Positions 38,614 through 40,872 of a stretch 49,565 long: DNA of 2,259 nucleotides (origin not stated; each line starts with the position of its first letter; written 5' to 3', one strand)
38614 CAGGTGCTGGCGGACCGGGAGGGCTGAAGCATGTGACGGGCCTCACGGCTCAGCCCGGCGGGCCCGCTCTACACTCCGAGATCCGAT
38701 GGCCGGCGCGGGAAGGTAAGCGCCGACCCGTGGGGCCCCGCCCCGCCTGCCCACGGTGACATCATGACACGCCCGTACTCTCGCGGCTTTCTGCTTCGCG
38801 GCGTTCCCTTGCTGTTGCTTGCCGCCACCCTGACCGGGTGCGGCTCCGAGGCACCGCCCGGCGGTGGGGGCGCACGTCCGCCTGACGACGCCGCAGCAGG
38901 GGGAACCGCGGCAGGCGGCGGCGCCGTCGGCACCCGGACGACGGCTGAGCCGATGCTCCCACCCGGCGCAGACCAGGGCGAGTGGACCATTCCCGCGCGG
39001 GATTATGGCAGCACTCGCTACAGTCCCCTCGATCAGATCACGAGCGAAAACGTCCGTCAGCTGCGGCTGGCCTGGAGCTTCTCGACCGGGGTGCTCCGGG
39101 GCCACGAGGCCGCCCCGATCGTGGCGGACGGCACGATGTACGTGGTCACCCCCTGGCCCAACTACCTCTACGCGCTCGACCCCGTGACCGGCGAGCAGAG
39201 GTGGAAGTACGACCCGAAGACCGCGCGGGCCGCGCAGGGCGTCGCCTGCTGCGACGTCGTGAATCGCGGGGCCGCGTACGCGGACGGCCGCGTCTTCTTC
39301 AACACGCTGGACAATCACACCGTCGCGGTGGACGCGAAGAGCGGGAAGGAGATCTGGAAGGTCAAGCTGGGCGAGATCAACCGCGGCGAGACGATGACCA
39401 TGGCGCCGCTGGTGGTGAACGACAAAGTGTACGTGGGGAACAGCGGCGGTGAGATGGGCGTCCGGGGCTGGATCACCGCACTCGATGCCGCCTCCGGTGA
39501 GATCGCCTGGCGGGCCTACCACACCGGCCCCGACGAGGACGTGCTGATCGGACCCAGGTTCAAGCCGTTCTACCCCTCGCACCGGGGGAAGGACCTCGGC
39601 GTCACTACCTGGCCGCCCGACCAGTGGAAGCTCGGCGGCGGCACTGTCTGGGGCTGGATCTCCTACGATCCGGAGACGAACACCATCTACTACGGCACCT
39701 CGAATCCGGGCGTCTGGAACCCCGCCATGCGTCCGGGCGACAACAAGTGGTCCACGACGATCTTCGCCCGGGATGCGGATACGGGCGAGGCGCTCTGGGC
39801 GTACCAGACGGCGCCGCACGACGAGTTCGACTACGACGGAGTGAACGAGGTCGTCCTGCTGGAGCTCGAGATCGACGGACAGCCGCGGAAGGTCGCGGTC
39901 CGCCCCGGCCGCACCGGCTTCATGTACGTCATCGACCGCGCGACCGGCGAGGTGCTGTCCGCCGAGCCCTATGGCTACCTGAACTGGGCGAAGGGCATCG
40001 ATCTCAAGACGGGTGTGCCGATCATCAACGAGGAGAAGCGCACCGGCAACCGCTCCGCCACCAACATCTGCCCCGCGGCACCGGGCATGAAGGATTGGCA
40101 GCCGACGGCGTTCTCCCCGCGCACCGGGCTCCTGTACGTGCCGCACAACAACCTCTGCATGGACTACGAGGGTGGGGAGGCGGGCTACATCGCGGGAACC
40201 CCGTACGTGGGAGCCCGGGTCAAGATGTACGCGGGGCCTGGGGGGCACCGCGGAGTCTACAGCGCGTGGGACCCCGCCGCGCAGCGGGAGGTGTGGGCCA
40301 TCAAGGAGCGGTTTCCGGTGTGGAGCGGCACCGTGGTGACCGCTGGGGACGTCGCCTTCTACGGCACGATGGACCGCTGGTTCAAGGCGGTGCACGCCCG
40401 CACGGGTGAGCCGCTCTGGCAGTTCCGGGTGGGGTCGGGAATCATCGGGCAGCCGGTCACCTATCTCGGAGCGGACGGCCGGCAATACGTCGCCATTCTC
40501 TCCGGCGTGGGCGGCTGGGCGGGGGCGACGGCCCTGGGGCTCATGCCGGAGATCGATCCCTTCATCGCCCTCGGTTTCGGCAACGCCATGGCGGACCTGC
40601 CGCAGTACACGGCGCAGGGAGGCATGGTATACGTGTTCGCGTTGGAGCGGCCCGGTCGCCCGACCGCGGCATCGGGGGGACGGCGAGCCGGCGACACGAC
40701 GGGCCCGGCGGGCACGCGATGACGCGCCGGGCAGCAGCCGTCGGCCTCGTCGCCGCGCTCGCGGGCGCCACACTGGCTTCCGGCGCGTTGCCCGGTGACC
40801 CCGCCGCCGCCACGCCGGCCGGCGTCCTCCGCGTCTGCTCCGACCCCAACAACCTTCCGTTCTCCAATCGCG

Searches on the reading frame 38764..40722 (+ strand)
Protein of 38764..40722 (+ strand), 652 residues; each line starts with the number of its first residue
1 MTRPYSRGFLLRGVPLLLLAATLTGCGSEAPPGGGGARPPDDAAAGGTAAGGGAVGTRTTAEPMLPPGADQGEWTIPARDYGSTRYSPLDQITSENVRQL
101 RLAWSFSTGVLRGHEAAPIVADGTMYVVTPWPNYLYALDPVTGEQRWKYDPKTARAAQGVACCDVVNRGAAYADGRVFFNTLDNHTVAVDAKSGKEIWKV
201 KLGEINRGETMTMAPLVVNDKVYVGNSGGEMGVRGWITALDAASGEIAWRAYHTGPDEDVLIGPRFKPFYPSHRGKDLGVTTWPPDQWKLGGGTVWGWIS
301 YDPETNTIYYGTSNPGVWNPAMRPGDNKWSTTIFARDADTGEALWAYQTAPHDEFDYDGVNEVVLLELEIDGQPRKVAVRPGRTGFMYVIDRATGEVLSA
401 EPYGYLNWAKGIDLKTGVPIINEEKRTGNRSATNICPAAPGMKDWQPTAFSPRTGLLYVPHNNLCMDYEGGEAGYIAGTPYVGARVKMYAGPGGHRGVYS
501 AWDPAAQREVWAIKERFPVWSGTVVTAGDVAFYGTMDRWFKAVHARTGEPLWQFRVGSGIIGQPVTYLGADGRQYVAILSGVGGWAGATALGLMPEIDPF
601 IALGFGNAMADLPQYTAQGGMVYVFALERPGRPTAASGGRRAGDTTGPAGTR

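Call 4: search_protein_families(library=pfam, proteins=[window:38764-40722:+], max_evalue=0.01)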
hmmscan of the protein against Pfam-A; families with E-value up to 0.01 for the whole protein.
window:38764-40722:+ (652 aa): 3 families
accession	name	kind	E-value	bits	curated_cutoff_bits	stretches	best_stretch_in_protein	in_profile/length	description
PF01011.28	PQQ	-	2.7e-72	244.8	26.7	2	74-398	1-335/595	Glucose/ethanol/alcohol dehydrogenase, beta-propeller domain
PF13360.13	PQQ_2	-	8.6e-21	75.1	27.6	1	134-262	4-109/233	Outer membrane protein assembly factor BamB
PF13570.13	Beta-prop_ACSF4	-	1.1e-13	51.8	133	1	115-251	52-171/329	Beta-alanine-activating enzyme, beta-propeller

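Call 5: search_protein_families(library=ncbifam, proteins=[window:38764-40722:+], max_evalue=0.01)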
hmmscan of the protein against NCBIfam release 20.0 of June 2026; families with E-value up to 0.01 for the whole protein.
window:38764-40722:+ (652 aa): 6 families
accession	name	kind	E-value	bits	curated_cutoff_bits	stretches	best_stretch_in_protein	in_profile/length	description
TIGR03075.1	PQQ_enz_alc_DH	subfamily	2.6e-201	669.8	480.05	1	59-584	6-530/530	PQQ-dependent dehydrogenase, methanol/ethanol family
TIGR04528.1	acido_non_PQQ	subfamily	4.6e-100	335.7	650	1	72-581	4-485/493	acido-empty-quinoprotein group A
TIGR03074.1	PQQ_membr_DH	subfamily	2.2e-56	191.2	832.65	3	57-195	140-300/783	membrane-bound PQQ-dependent dehydrogenase, glucose/quinate/shikimate family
TIGR03300.1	assembly_YfgL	equivalog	2.5e-17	62.6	285.2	2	88-254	30-174/377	outer membrane protein assembly factor BamB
NF008351.0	PRK11138.1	equivalog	3.3e-13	48.9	423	1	86-252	32-187/394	outer membrane protein assembly factor BamB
NF041516.1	PA2928_fam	subfamily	0.00027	20.4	70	0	187-249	72-125/376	PA2928 family protein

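Call 8: search_solved_structures(query=window:38764-40722:+, max_evalue=1e-20)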
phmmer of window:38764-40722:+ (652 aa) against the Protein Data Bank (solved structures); distinct sequences matched with E-value up to 1e-20: 26.
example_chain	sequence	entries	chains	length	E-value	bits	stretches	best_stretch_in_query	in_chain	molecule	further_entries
4mae_A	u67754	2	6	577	9.6e-200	668.5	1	70-628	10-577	Methanol dehydrogenase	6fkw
6oc5_A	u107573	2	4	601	4.1e-175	587.1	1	50-628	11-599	Lanthanide-dependent methanol dehydrogenase XoxF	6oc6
6dam_A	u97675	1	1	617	3.2e-171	574.3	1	72-627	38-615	Lanthanide-dependent methanol dehydrogenase XoxF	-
4tqo_B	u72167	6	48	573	1.6e-169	568.7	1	70-627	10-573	Methanol dehydrogenase protein, large subunit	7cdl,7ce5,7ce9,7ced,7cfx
7o6z_A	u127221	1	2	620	7.9e-169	566.4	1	64-627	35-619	Methanol dehydrogenase (Cytochrome c) subunit 1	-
1w6s_A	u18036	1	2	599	2.2e-158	531.9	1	71-631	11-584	METHANOL DEHYDROGENASE SUBUNIT 1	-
1h4i_A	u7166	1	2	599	2.2e-158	531.8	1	71-631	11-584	METHANOL DEHYDROGENASE SUBUNIT 1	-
9ism_A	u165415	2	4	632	3.6e-158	531.1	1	70-631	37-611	Methanol dehydrogenase, alpha subunit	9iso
1h4j_A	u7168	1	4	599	7.5e-158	530.1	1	71-631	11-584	Methanol dehydrogenase [cytochrome c] subunit 1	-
1lrw_A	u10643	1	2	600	8.6e-158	529.9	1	68-629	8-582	methanol dehydrogenase subunit 1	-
5xm3_A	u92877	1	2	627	1.7e-154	519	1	62-629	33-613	Glucose dehydrogenase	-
2d0v_A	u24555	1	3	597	2e-154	518.8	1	72-629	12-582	methanol dehydrogenase large subunit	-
1g72_A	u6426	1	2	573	3.2e-140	471.8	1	71-627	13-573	METHANOL DEHYDROGENASE HEAVY SUBUNIT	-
2ad6_A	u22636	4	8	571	3.8e-140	471.5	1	71-627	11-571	Methanol dehydrogenase subunit 1 | METHANOL DEHYDROGENASE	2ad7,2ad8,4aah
1yiq_A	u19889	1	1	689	5.6e-116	391.7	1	68-600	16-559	Quinohemoprotein alcohol dehydrogenase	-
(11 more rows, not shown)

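Call 13: find_homologous_proteins(query=window:38764-40722:+, max_evalue=1e-50)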
Query window:38764-40722:+ (652 aa): 8000 proteins with E <= 1e-50 among 8000 candidates; the best 120 are listed.
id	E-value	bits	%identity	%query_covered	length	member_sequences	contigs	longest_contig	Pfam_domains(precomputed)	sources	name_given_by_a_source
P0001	0.0e+0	1290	86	100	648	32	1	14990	PF01011.29,PF13360.14,PF13570.14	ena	-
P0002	0.0e+0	1262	87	94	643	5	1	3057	PF01011.29,PF13360.14,PF13570.14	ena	-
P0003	0.0e+0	1230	85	94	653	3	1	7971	PF01011.29,PF13360.14,PF13570.14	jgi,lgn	jgi:PQQ-dependent dehydrogenase (methanol/ethanol family)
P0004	0.0e+0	1206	83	96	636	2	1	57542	PF01011.29,PF13360.14,PF13570.14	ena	-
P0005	0.0e+0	1201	81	96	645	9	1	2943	PF01011.29,PF13360.14,PF13570.14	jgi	jgi:PQQ-dependent dehydrogenase (methanol/ethanol family)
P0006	0.0e+0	1189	85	89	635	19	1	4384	PF01011.29,PF13360.14,PF13570.14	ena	-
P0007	0.0e+0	1185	86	87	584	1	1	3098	PF01011.29,PF13360.14,PF13570.14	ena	-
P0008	0.0e+0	1181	82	92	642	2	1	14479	PF01011.29,PF13360.14,PF13570.14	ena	-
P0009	0.0e+0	1179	80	97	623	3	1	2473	PF01011.29,PF13360.14,PF13570.14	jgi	jgi:lanthanide-dependent methanol dehydrogenase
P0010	0.0e+0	1178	83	91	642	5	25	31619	PF01011.29,PF13360.14,PF13570.14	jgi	jgi:lanthanide-dependent methanol dehydrogenase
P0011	0.0e+0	1173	79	96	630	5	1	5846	PF01011.29,PF13360.14,PF13570.14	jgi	jgi:PQQ-dependent dehydrogenase (methanol/ethanol family)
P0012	0.0e+0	1173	81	92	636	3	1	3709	PF01011.29,PF13360.14,PF13570.14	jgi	jgi:lanthanide-dependent methanol dehydrogenase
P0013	0.0e+0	1171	80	93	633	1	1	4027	PF01011.29,PF13360.14,PF13570.14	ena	-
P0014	0.0e+0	1171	84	90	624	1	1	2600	PF01011.29,PF13360.14,PF13570.14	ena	-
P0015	0.0e+0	1170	83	91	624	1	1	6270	PF01011.29,PF13360.14,PF13570.14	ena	-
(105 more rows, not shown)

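Call 18: find_related_loci(query=A1, collection=genome_contigs, flank=10000)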
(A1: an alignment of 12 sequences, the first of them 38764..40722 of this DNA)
Query A1 (652 aa) in genome_contigs; peptide patterns used: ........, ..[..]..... (x = any residue, [..] = any of these).
600 stretches matched a pattern (row limit reached: there are more); 584 encode a relative of the query (tblastn E <= 1e-3); the best 80 are kept; 80 distinct loci.
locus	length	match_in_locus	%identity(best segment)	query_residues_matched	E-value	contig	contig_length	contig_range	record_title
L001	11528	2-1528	82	131-639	0e+0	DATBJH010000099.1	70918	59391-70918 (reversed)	MAG TPA_asm: Gemmatimonadales bacterium isolate SMAG_U3915 k141_4480801, whole genome shotgun sequence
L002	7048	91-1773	70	69-627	0e+0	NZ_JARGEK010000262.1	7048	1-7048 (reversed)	Roseisolibacter sp. H3M3-2 spades_K_default_262, whole genome shotgun sequence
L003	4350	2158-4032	66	1-632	0e+0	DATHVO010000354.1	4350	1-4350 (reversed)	MAG TPA_asm: Longimicrobiales bacterium isolate SMAG_U16135 k141_1332709, whole genome shotgun sequence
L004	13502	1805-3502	71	62-627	0e+0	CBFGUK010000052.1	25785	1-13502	MAG TPA_asm: uncultured bacterium isolate SRR17295757_concoct_170 genome assembly, contig: ERZ23398518.1904, whole genom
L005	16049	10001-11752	65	39-627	0e+0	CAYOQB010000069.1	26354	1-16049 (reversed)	MAG TPA_asm: uncultured Solibacteraceae bacterium isolate binchicken_co276_160 genome assembly, contig: NODE_1683_length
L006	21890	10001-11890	63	5-630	0e+0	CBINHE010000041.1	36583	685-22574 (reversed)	MAG TPA_asm: uncultured Oxalobacteraceae bacterium isolate SRR16817059_binner123_Refined_21 genome assembly, contig: ERZ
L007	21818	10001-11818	63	12-627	0e+0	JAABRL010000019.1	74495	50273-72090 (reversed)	MAG: Gemmatimonas sp. isolate S07.Bin085 NODE_20_length_74495_cov_15.9177, whole genome shotgun sequence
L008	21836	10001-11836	64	7-627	0e+0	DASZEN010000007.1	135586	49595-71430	MAG TPA_asm: Pyrinomonadaceae bacterium isolate SMAG_U6495 k141_4797, whole genome shotgun sequence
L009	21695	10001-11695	69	66-627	0e+0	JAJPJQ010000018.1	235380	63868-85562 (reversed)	MAG: Proteobacteria bacterium isolate Centralia_MAG_52 k107_24479313, whole genome shotgun sequence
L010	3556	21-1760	66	57-627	0e+0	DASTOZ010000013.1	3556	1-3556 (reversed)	MAG TPA_asm: Pyrinomonadaceae bacterium isolate SMAG_U2184 k141_1831220, whole genome shotgun sequence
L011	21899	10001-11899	62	10-652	0e+0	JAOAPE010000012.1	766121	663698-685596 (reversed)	MAG: Acidobacteriales bacterium isolate RYN_6 scaffold_4565326, whole genome shotgun sequence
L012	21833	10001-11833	65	12-627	0e+0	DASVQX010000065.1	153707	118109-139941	MAG TPA_asm: Pyrinomonadaceae bacterium isolate SMAG_U3219 k141_175094, whole genome shotgun sequence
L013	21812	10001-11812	65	9-627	0e+0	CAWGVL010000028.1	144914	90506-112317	MAG: Bryobacteraceae bacterium isolate MFD08700.bin.2.8 genome assembly, contig: contig_128348, whole genome shotgun seq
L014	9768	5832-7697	62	1-627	0e+0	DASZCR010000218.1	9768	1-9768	MAG TPA_asm: Pyrinomonadaceae bacterium isolate SMAG_U6447 k141_65076, whole genome shotgun sequence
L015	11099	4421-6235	64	38-639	0e+0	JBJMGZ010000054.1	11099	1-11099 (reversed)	MAG: Thermoanaerobaculia bacterium isolate 12C18O_48h_100_P16_coass_bin_34 k141_2296390, whole genome shotgun sequence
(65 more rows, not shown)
